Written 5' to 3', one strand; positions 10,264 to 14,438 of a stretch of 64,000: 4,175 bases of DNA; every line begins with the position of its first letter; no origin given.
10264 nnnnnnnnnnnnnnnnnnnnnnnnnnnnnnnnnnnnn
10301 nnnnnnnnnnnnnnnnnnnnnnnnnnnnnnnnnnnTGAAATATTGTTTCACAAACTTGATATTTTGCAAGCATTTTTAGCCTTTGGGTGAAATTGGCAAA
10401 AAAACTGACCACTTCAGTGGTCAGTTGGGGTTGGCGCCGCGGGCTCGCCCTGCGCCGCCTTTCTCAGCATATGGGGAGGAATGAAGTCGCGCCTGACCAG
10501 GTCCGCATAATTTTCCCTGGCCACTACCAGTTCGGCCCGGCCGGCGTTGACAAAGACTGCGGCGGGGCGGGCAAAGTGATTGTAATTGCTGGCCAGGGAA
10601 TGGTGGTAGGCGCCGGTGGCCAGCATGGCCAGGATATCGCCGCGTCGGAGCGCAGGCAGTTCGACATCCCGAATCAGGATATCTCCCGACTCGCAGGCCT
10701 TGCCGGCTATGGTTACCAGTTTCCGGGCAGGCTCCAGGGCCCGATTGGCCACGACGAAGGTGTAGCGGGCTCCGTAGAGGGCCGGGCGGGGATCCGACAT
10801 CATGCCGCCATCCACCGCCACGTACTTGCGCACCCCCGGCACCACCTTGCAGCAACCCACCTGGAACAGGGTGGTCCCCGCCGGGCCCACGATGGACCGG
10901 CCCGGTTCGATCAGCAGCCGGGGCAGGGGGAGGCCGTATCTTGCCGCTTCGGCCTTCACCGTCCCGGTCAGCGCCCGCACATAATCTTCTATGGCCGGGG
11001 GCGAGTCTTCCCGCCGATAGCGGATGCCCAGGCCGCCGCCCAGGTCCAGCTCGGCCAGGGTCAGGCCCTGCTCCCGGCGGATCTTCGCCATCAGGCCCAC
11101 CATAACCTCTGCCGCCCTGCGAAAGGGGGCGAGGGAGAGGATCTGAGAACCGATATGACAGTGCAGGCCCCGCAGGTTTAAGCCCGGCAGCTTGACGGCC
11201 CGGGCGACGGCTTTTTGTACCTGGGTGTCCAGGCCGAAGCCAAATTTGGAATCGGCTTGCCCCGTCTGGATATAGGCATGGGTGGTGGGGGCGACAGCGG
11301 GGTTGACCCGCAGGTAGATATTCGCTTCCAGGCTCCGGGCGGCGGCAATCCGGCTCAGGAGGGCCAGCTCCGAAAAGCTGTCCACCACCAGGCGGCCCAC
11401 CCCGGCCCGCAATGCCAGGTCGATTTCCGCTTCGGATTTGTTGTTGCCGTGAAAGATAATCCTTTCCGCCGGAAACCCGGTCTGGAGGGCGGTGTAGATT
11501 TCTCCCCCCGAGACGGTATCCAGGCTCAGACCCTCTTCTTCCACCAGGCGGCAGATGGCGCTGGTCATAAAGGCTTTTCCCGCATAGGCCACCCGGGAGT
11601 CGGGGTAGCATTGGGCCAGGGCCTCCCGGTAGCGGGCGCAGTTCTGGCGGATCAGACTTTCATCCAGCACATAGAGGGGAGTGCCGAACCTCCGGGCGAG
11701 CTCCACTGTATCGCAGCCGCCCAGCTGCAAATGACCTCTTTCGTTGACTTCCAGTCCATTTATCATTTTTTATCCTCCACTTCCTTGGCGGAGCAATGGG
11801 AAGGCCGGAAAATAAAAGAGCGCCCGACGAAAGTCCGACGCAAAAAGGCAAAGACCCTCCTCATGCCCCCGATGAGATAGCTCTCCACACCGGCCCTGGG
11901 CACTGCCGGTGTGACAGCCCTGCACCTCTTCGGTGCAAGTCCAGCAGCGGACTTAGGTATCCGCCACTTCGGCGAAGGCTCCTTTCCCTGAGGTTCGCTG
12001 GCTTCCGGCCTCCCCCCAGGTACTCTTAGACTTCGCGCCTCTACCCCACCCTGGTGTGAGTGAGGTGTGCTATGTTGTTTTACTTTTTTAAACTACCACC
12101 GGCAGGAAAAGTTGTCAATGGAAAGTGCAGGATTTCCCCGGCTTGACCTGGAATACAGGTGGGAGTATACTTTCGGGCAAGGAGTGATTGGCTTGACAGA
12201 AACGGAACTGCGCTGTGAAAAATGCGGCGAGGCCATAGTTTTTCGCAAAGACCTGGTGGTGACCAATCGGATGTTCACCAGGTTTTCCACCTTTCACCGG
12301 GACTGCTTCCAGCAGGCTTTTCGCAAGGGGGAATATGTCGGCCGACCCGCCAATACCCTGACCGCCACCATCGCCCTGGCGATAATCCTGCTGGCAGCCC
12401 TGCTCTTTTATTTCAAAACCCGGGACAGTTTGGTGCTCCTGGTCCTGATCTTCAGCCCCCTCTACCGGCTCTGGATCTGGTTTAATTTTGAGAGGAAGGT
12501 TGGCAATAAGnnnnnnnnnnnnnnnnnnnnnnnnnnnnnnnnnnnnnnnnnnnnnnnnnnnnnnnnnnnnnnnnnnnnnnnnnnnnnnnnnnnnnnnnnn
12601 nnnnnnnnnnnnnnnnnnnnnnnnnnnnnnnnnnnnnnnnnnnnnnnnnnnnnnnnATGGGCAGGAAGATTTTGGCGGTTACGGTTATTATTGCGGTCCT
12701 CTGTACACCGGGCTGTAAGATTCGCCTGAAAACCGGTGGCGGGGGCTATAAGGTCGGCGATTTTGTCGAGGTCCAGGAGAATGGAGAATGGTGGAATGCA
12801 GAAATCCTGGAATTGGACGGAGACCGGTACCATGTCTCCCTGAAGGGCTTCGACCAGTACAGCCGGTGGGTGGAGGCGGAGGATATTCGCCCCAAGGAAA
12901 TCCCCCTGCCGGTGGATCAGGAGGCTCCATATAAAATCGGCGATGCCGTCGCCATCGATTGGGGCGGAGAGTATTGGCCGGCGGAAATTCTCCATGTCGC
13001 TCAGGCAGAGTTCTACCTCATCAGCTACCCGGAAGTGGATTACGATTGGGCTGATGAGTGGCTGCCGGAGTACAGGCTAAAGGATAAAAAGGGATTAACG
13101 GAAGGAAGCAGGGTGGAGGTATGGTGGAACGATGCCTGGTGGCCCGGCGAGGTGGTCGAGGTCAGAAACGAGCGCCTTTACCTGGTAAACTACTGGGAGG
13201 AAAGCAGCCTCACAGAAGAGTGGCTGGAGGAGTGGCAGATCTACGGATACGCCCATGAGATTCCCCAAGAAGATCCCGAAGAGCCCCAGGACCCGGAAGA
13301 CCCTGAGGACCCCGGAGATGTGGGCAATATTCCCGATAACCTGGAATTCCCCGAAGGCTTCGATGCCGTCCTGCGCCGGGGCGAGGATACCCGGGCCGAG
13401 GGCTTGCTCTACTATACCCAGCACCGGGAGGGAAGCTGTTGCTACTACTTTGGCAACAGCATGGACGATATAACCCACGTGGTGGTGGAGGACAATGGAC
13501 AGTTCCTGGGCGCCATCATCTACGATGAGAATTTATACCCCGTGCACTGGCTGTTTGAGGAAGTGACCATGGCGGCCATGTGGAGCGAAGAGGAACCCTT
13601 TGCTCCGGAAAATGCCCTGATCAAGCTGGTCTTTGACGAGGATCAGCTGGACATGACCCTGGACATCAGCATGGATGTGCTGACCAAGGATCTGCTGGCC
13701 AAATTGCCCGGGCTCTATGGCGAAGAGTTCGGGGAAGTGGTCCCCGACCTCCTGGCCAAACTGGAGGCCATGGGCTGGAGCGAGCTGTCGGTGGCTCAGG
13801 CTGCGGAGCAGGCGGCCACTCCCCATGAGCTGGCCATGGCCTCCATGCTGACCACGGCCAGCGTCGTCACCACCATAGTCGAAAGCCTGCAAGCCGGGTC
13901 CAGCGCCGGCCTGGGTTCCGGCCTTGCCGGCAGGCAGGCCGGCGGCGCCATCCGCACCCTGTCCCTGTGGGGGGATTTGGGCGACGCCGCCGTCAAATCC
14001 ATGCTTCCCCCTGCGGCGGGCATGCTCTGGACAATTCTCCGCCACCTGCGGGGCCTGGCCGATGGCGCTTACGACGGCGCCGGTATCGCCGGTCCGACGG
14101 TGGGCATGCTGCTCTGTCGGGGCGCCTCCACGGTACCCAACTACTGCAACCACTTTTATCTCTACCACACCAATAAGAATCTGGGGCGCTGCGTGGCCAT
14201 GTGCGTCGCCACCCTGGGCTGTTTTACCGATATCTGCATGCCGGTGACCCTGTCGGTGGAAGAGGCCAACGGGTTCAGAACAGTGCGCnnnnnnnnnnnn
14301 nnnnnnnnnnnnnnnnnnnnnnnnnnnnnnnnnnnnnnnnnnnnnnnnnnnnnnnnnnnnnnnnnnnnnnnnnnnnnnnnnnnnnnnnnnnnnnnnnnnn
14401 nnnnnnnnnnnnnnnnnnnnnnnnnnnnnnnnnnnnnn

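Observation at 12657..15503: An Agenet/Tudor-repeat lipoprotein with a Cys-rich tail is co-transcribed with an extracytoplasmic thioredoxin-CcdA fusion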

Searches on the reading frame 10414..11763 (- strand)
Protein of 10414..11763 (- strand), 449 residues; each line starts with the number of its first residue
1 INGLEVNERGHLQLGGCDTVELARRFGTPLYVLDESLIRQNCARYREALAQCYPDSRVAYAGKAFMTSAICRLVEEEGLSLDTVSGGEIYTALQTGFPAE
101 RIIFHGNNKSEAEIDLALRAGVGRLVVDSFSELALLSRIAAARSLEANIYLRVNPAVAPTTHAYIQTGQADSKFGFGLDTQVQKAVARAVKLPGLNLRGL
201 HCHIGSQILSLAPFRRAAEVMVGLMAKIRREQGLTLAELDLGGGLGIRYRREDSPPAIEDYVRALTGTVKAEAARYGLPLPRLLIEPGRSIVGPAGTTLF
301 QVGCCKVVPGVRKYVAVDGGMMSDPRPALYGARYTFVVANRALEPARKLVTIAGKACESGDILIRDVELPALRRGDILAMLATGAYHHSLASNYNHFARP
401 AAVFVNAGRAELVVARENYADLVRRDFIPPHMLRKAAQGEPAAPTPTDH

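Call 81: list_cluster_members(proteins=[window:10414-11763:-, window:8523-9413:-, window:21291-22229:+, window:24540-25730:+, window:14295-15500:+])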
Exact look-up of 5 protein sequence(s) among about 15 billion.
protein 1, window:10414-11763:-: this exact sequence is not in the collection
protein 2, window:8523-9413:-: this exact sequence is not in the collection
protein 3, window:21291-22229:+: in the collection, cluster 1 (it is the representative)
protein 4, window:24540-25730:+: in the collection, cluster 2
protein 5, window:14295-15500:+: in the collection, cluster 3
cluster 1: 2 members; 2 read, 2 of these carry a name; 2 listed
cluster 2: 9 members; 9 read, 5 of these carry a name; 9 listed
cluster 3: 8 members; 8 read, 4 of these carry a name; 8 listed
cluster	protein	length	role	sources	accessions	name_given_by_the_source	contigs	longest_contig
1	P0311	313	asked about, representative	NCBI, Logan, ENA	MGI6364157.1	MAG: AAA family ATPase [Bacillota bacterium]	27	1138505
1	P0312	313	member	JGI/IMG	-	MoxR-like ATPase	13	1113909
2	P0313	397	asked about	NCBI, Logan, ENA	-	-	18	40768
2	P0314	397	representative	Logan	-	-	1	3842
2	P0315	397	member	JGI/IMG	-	rare lipoprotein A (peptidoglycan hydrolase)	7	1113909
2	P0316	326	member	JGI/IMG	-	rare lipoprotein A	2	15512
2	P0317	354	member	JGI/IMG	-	rare lipoprotein A (peptidoglycan hydrolase)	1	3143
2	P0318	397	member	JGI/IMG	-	rare lipoprotein A (peptidoglycan hydrolase)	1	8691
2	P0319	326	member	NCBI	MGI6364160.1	MAG: septal ring lytic transglycosylase RlpA family protein [Bacillota bacterium]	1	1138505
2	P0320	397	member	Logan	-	-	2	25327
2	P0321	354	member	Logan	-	-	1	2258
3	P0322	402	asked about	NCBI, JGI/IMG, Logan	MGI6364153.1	MAG: hypothetical protein ACOX2G_00095 [Bacillota bacterium] | hypothetical protein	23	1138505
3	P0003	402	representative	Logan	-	-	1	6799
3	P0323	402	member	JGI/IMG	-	hypothetical protein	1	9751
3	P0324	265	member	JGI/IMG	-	hypothetical protein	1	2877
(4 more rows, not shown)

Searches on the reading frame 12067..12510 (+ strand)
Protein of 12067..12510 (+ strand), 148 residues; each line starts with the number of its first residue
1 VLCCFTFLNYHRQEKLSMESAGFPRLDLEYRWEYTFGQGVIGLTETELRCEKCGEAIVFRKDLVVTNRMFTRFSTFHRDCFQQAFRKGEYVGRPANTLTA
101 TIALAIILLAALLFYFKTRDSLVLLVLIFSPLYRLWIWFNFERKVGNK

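Call 3: search_protein_families(library=pfam, proteins=[window:12067-12510:+], max_evalue=1)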
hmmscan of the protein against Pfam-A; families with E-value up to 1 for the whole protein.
window:12067-12510:+ (148 aa): 4 families
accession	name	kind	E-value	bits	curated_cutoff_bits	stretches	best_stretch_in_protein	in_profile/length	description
PF20237.3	DUF6594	-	0.038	14.3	30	1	53-131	128-209/238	Family of unknown function (DUF6594)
PF14446.12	Prok-RING_1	-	0.058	13.8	29.1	1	46-84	3-38/54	Prokaryotic RING finger family 1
PF06170.17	DUF983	-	0.082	13.7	22.6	0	96-136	28-68/85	Protein of unknown function (DUF983)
PF00746.26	Gram_pos_anchor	-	0.19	12.2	20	1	96-119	16-39/43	LPXTG cell wall anchor motif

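Call 4: search_protein_families(library=ncbifam, proteins=[window:12067-12510:+], max_evalue=1)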
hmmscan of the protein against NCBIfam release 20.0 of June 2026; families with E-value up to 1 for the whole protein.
window:12067-12510:+ (148 aa): 1 family
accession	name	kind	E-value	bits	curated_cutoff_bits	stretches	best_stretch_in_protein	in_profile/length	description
NF006437.0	PRK08733.1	equivalog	0.091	11.9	540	1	90-132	215-257/306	LpxL/LpxP family Kdo(2)-lipid IV(A) lauroyl/palmitoleoyl acyltransferase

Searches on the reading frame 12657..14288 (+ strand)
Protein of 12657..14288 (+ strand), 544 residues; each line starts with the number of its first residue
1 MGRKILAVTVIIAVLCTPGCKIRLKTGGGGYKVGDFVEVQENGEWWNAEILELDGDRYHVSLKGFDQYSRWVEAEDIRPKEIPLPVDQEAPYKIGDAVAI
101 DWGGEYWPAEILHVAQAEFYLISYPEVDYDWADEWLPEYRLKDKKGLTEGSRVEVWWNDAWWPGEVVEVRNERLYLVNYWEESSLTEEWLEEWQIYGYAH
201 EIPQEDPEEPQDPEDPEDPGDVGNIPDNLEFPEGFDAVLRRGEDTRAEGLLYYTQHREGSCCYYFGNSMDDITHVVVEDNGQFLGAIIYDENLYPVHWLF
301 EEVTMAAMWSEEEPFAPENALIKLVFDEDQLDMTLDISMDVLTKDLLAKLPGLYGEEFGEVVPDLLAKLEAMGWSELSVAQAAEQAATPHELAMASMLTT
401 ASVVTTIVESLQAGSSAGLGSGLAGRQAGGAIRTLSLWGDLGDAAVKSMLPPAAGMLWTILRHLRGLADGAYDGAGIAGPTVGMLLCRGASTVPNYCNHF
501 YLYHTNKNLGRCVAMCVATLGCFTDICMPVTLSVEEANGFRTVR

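Call 3: search_protein_families(library=pfam, proteins=[window:12657-14288:+], max_evalue=1)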
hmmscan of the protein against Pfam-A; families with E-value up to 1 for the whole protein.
window:12657-14288:+ (544 aa): 4 families
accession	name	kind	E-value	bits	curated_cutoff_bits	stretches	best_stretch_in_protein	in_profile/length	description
PF05641.18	Agenet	-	5.3e-10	40.1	27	2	34-80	1-59/61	Agenet domain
PF23327.1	Chromo_MORC2_6th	-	0.00023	21.3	27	1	149-172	5-28/63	ATPase MORC2, chromo domain-like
PF18358.7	Tudor_4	-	0.0078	16.3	25.8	1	32-55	2-25/50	Histone methyltransferase Tudor domain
PF17295.7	DUF5348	-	0.011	16.1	22.8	1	139-178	14-54/68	Domain of unknown function (DUF5348)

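Call 4: search_protein_families(library=ncbifam, proteins=[window:12657-14288:+], max_evalue=1)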
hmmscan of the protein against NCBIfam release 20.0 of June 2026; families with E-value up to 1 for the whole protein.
window:12657-14288:+ (544 aa): 0 families

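Call 5: find_homologous_proteins(query=window:12657-14288:+)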
Query window:12657-14288:+ (544 aa): 2 proteins with E <= 0.001 among 8000 candidates.
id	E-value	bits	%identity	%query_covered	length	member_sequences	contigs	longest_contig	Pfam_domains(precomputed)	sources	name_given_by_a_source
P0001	0.0e+0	1277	100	100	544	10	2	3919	PF05641.19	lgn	-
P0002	1.2e-195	670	55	100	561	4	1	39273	PF11717.15,PF18358.8,PF05641.19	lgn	-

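Call 7: find_encoding_contigs(protein=P0002, flank=10000, max_places=4)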
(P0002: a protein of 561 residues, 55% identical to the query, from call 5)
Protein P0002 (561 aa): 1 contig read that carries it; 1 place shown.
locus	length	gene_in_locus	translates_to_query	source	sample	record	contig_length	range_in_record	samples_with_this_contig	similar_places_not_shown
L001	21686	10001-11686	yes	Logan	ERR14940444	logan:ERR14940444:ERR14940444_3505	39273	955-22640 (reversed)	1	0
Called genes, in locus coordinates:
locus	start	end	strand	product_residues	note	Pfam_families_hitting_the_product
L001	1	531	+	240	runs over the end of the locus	PF00005:ABC_tran, PF02463:SMC_N, PF13304:AAA_21 (weak)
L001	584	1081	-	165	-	PF00358:PTS_EIIA_1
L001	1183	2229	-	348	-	PF19200:MupG_N, PF05913:MupG_C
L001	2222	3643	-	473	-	PF00367:PTS_EIIB, PF02378:PTS_EIIC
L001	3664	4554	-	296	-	PF13580:SIS_2, PF22198:GKRP_SIS_2 (faint), PF22645:GKRP_SIS_N, PF01380:SIS, PF20741:GKRP-like_C (weak)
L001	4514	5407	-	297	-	PF01418:HTH_6, PF01380:SIS, PF13580:SIS_2 (weak)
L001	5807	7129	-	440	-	PF00278:Orn_DAP_Arg_deC, PF02784:Orn_Arg_deC_N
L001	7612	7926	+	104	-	-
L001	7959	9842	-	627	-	PF09972:DUF2207, PF20990:DUF2207_C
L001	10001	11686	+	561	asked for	PF05641:Agenet (faint), PF18358:Tudor_4 (faint), PF11717:Tudor-knot (weak)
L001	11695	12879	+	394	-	-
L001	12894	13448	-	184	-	PF04011:LemA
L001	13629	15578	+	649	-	PF00884:Sulfatase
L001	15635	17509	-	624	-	PF08239:SH3_3 (weak), PF01832:Glucosaminidase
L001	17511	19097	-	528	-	PF05887:Trypan_PARP (weak)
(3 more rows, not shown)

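Call 21: search_solved_structures(query=A2, max_evalue=10, show_alignments=4)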
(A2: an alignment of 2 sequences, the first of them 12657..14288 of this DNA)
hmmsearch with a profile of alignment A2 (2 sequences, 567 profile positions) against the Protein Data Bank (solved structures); distinct sequences matched with E-value up to 10: 24.
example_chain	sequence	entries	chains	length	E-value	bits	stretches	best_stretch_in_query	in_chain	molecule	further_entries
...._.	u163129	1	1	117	0.00015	23.6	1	101-193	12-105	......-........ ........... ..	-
2qqr_A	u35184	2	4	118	0.00015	23.6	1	101-193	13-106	JmjC domain-containing histone demethylation protein 3A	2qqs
5var_A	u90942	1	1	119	0.00015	23.6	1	101-193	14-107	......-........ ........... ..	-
2gf7_A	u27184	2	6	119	0.00016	23.5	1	101-193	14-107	Jumonji domain-containing protein 2A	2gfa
5d6w_A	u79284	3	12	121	0.00016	23.5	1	101-193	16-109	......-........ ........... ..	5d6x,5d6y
7d4a_A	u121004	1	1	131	0.00019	23.2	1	100-193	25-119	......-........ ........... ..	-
2f5k_A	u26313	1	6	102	0.0006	21.6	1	90-166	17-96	Mortality factor 4-like protein 1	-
9gp4_A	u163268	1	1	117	0.00074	21.3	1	101-193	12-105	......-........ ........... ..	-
2efi_A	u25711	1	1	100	0.00076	21.3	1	95-166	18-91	Mortality factor 4-like protein 1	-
6ie4_A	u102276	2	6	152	0.0021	19.8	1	148-186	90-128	Agenet domain-containing protein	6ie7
2xdp_A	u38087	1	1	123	0.0041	18.9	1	102-208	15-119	LYSINE-SPECIFIC DEMETHYLASE 4C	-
2lrq_A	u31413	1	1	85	0.016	16.9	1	98-152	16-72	NuA4 complex subunit EAF3 homolog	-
9h44_A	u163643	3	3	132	0.025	16.3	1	93-195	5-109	Lysine-specific demethylase 4B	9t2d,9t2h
4uc4_A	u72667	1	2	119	0.054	15.2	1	102-193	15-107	Lysine-specific demethylase 4B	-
5zwx_A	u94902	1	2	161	0.067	14.9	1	146-183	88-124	DUF724 domain-containing protein 6-like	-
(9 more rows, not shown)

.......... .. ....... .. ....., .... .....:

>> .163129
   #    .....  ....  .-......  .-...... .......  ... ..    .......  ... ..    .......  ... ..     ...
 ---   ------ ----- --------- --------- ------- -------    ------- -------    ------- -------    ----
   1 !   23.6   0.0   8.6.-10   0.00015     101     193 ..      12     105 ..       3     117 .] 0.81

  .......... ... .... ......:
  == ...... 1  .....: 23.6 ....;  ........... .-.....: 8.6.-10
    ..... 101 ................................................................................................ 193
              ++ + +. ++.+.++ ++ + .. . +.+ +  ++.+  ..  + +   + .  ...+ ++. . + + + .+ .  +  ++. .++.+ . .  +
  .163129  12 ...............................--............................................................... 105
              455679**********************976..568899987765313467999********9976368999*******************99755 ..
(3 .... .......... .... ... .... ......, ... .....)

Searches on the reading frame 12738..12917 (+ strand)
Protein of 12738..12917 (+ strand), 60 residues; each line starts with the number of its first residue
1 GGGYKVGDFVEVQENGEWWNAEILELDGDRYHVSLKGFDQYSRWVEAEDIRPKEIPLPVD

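Call 20: search_protein_families(library=pfam, proteins=[window:12738-12917:+], max_evalue=10)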
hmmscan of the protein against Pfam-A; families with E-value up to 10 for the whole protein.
window:12738-12917:+ (60 aa): 6 families
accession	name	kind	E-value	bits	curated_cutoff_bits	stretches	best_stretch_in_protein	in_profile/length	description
PF05641.18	Agenet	-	2.4e-07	31.5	27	1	7-53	1-59/61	Agenet domain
PF18358.7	Tudor_4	-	0.0059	16.7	25.8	1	5-28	2-25/50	Histone methyltransferase Tudor domain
PF23327.1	Chromo_MORC2_6th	-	0.017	15.3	27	1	5-45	4-50/63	ATPase MORC2, chromo domain-like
PF20260.4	PUA_4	-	0.04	14.5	23.9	1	5-35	16-47/48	RNA methyltransferase PUA domain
PF07653.23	SH3_2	-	0.13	12.4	21.8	1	4-23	18-40/55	Variant SH3 domain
PF00018.34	SH3_1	-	0.39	10.8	22.9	1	5-23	17-37/48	SH3 domain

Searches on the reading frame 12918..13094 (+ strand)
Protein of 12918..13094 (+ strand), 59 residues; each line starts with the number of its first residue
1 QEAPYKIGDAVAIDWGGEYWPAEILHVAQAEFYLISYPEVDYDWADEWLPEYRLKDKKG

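Call 20: search_protein_families(library=pfam, proteins=[window:12918-13094:+], max_evalue=10)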
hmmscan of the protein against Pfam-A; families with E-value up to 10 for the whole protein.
window:12918-13094:+ (59 aa): 0 families

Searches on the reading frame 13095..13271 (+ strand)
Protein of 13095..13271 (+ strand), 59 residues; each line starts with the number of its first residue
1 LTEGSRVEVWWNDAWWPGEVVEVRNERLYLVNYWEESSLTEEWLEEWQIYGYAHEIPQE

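Call 20: search_protein_families(library=pfam, proteins=[window:13095-13271:+], max_evalue=10)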
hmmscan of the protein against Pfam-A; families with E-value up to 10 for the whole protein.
window:13095-13271:+ (59 aa): 3 families
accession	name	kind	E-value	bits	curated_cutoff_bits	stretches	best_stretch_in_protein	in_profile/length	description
PF05641.18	Agenet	-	0.00026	21.8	27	1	4-44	1-51/61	Agenet domain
PF23327.1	Chromo_MORC2_6th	-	0.00049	20.2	27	1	3-26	5-28/63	ATPase MORC2, chromo domain-like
PF17295.7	DUF5348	-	0.0061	16.9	22.8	1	1-32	24-54/68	Domain of unknown function (DUF5348)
